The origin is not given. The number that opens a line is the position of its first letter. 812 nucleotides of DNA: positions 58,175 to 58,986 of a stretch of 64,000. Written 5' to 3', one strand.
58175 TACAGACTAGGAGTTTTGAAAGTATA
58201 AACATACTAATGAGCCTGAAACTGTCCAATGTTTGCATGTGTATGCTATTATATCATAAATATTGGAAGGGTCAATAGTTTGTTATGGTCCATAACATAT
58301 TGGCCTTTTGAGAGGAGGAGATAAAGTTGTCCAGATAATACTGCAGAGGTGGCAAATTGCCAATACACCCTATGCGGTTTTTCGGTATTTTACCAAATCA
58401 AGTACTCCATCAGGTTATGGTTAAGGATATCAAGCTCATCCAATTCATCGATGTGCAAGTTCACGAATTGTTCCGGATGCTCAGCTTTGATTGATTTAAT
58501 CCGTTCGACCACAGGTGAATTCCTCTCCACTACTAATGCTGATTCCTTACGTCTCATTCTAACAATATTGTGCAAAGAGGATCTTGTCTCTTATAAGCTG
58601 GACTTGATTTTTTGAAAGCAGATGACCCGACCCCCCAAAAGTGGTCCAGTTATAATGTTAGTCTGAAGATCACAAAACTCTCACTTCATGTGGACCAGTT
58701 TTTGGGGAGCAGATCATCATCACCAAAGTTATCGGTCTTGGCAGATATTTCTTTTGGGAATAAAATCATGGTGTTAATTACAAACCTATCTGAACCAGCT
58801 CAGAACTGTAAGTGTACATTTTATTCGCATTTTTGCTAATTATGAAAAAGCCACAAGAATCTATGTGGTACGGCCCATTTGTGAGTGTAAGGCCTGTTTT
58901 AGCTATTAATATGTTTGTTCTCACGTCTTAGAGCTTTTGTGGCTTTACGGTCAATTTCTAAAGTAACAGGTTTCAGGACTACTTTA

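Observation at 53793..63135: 5.1-kb tandem duplication of hyuB-hyuA in which each copy carries one intact and one disrupted gene, in complementary fashion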

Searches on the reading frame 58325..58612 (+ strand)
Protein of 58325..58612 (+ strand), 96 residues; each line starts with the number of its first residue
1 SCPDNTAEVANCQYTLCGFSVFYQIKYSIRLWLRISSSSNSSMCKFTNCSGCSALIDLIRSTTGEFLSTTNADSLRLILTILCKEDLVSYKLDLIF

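Call 37: search_protein_families(library=pfam, max_evalue=1, proteins=[window:58325-58612:+])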
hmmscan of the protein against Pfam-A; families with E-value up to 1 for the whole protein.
seq(96 aa): 0 families

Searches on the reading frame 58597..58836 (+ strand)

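Call 37: search_protein_families(library=pfam, max_evalue=1, proteins=[window:58597-58836:+])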
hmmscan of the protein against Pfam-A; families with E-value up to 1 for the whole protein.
seq(80 aa): 1 family
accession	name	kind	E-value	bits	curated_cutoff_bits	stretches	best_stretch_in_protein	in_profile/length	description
PF16587.10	DUF5061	-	0.064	13.5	23.6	1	32-72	12-53/82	17 kDa common-antigen outer membrane protein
